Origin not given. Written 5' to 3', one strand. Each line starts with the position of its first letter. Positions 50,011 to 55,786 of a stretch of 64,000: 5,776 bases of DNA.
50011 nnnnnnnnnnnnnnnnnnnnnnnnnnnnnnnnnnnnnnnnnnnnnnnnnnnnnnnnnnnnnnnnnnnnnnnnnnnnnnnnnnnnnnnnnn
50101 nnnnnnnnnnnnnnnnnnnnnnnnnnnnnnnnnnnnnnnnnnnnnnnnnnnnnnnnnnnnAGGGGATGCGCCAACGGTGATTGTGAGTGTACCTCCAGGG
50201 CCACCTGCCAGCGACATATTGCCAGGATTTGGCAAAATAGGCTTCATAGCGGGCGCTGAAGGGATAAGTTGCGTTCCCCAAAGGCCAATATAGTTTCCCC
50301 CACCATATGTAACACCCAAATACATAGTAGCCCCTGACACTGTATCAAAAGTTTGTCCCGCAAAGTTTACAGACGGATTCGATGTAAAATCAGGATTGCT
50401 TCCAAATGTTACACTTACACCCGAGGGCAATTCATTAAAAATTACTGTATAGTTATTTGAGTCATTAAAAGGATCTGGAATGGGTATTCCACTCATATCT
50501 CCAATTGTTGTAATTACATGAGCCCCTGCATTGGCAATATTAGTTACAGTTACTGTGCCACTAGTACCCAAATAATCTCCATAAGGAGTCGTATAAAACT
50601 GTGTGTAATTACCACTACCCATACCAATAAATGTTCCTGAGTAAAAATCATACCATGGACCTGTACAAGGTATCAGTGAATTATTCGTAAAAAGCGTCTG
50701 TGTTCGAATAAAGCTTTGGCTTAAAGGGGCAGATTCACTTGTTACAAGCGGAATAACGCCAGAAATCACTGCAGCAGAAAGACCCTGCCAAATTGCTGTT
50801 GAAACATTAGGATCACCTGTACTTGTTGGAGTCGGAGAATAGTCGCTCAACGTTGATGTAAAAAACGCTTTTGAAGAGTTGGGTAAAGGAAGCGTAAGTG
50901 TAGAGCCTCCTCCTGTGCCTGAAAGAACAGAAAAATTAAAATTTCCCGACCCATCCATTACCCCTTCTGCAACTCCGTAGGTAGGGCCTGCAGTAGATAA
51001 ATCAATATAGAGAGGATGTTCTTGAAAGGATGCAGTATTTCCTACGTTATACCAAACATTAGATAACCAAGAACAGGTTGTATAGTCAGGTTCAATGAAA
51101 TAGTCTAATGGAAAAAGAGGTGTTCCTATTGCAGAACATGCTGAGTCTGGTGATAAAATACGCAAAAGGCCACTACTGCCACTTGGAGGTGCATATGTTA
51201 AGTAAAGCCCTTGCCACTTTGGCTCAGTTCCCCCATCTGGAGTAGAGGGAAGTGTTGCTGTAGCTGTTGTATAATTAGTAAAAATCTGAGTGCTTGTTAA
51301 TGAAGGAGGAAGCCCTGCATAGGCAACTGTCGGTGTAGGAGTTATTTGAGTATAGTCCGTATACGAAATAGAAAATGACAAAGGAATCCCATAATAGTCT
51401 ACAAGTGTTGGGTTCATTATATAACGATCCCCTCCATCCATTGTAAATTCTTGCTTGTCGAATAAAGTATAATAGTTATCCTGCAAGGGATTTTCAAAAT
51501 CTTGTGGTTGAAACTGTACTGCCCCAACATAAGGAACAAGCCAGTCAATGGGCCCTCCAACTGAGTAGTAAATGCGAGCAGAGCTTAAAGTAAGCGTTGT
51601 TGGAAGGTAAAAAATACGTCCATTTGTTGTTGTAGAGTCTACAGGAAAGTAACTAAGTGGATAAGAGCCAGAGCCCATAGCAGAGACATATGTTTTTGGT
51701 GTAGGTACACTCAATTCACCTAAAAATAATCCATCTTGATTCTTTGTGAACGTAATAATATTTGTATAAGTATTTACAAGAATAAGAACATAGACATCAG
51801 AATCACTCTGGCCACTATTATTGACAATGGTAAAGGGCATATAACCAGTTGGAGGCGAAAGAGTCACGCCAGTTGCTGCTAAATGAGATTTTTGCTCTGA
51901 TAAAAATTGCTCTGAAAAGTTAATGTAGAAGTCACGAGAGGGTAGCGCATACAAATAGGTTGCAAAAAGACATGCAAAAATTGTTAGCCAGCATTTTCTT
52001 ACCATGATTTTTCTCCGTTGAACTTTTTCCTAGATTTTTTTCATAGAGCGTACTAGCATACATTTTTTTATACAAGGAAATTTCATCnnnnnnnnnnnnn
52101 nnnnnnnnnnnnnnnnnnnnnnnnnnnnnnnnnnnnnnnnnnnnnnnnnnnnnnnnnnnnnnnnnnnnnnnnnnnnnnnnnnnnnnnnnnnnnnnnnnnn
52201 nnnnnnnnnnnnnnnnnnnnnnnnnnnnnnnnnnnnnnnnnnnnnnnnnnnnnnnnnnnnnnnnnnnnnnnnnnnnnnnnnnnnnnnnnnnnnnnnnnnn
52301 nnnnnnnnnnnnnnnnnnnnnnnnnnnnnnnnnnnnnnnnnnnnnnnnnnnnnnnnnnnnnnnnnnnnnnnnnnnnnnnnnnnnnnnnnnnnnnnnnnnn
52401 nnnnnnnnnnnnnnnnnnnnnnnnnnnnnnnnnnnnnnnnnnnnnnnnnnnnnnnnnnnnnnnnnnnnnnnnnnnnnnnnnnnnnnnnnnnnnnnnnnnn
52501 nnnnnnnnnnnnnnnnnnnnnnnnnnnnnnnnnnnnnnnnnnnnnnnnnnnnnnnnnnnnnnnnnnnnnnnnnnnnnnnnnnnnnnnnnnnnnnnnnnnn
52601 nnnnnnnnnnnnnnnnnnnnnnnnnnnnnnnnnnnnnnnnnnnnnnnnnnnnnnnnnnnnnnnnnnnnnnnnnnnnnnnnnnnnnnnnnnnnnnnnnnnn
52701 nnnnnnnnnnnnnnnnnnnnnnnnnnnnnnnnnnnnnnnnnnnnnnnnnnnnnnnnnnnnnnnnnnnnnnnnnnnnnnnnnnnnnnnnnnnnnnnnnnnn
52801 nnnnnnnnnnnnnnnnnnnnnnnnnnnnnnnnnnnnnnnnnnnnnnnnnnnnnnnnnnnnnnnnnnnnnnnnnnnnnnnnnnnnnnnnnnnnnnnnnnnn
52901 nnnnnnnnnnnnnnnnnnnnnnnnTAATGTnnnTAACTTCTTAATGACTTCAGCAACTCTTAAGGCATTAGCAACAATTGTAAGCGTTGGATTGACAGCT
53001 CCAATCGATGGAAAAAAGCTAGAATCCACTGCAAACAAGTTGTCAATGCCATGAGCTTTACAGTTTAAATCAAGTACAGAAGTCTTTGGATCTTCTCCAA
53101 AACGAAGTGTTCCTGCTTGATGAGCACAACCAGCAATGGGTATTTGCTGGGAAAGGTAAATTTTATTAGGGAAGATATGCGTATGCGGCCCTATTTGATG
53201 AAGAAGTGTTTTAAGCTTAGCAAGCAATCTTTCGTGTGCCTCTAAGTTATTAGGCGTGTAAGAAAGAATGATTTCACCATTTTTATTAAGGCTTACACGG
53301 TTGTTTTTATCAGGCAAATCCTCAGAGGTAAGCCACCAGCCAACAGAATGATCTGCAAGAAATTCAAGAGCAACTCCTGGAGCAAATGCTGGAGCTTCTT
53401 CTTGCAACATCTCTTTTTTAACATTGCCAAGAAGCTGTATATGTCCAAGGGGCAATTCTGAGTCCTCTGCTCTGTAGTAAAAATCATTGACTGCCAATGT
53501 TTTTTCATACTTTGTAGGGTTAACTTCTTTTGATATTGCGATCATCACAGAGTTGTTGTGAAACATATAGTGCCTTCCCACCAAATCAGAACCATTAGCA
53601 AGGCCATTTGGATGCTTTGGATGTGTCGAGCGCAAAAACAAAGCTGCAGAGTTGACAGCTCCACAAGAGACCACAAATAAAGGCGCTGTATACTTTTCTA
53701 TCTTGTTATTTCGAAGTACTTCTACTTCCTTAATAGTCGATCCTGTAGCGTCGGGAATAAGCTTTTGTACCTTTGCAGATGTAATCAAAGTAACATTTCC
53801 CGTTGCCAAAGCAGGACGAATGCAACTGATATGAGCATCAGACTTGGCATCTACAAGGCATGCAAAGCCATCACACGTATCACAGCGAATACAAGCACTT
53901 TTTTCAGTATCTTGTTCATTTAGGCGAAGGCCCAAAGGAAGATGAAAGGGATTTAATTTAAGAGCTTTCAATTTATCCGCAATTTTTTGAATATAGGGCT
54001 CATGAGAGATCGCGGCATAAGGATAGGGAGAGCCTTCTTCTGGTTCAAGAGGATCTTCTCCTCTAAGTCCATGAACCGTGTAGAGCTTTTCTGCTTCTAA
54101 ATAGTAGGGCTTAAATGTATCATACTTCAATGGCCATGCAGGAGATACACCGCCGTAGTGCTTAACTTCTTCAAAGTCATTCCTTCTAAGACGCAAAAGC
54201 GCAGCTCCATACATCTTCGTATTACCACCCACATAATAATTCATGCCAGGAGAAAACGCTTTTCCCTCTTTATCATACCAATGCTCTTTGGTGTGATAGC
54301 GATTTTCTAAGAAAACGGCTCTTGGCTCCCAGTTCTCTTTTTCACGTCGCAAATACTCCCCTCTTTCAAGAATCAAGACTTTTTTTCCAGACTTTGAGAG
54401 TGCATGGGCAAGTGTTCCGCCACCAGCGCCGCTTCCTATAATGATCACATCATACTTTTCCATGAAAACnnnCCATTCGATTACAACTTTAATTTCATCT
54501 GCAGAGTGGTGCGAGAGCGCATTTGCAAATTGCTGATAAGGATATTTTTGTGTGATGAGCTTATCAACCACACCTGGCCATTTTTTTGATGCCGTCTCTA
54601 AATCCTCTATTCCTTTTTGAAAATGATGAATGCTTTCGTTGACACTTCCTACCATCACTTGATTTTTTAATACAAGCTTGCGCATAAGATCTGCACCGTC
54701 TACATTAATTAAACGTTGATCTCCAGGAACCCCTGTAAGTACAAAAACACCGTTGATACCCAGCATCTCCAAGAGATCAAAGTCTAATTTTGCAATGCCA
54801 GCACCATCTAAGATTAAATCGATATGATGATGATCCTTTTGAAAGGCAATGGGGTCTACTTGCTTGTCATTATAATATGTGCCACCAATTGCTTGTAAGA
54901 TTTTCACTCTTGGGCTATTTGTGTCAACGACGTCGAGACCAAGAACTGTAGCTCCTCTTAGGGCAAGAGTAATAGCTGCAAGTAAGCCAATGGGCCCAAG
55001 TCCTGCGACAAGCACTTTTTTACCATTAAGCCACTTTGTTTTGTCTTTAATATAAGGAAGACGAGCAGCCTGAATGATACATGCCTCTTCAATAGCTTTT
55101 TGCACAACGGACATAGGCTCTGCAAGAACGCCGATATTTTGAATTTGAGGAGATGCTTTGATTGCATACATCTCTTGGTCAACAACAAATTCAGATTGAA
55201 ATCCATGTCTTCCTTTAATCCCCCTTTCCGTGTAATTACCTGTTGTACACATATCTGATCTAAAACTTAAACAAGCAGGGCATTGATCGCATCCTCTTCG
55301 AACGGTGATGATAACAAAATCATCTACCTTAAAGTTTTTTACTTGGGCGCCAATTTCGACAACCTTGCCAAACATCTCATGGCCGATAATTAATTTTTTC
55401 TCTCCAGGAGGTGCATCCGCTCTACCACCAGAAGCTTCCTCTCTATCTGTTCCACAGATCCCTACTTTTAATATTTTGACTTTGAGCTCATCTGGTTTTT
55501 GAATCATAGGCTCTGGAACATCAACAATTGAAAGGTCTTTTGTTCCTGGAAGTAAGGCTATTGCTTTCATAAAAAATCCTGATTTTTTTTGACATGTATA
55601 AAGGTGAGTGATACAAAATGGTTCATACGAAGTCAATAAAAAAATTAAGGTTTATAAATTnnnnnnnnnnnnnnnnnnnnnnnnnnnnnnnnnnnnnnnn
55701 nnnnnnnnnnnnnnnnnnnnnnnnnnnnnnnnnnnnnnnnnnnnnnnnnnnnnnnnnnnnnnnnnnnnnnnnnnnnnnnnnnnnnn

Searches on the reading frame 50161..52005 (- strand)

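Call 74: search_protein_families(library=pfam, proteins=[window:50161-52005:-], max_evalue=0.0001)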
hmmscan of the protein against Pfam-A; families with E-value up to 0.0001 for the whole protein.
window:50161-52005:- (615 aa): 1 family
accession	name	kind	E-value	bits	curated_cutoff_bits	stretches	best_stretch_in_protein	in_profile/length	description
PF16483.10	Glyco_hydro_64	-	4.9e-14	52.8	27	1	56-419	3-302/370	Beta-1,3-glucanase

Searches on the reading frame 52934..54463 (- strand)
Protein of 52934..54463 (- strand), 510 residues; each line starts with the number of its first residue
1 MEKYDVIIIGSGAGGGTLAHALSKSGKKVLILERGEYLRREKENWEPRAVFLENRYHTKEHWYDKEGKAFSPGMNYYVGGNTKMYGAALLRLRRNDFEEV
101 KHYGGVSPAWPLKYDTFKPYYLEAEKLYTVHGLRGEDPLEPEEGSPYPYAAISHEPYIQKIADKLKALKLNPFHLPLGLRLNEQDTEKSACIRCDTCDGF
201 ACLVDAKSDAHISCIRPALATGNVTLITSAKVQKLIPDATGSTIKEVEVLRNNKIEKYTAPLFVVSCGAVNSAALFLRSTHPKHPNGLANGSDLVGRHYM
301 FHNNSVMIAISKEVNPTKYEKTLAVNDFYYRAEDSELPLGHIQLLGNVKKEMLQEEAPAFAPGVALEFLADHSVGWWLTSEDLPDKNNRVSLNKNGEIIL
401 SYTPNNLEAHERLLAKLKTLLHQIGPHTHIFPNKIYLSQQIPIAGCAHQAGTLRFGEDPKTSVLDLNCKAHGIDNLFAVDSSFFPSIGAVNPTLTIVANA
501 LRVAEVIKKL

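Call 74: search_protein_families(library=pfam, proteins=[window:52934-54463:-], max_evalue=0.0001)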
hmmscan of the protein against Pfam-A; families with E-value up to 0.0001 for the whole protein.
window:52934-54463:- (510 aa): 6 families
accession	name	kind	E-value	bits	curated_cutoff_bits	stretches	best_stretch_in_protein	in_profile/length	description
PF05199.19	GMC_oxred_C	-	8.9e-18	65.6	24.6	1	403-500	27-139/139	GMC oxidoreductase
PF00732.25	GMC_oxred_N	-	2.4e-09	37.8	23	1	178-298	98-212/218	GMC oxidoreductase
PF00890.30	FAD_binding_2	-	9.1e-07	28.8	20.4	1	5-39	1-35/414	FAD binding domain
PF13450.12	NAD_binding_8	-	4.4e-06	27.3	21.9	1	8-37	1-30/68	NAD(P)-binding Rossmann-like domain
PF07992.20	Pyr_redox_2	-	1.2e-05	25.3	26.1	0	4-36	1-33/291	Pyridine nucleotide-disulphide oxidoreductase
PF01266.30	DAO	-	7e-05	22.9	27.9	0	5-36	1-32/353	FAD dependent oxidoreductase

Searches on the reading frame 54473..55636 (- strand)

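Call 74: search_protein_families(library=pfam, proteins=[window:54473-55636:-], max_evalue=0.0001)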
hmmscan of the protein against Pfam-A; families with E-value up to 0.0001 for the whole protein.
window:54473-55636:- (388 aa): 3 families
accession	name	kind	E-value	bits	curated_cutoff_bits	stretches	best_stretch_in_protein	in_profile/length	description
PF16912.11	Glu_dehyd_C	-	5.9e-47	160.3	34.9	1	167-387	2-210/211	Glucose dehydrogenase C-terminus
PF08240.17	ADH_N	-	6.4e-18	65.4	23.5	1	47-160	1-101/104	Alcohol dehydrogenase GroES-like domain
PF00107.32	ADH_zinc_N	-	9.6e-07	29.2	31.8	1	215-344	1-125/129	Zinc-binding dehydrogenase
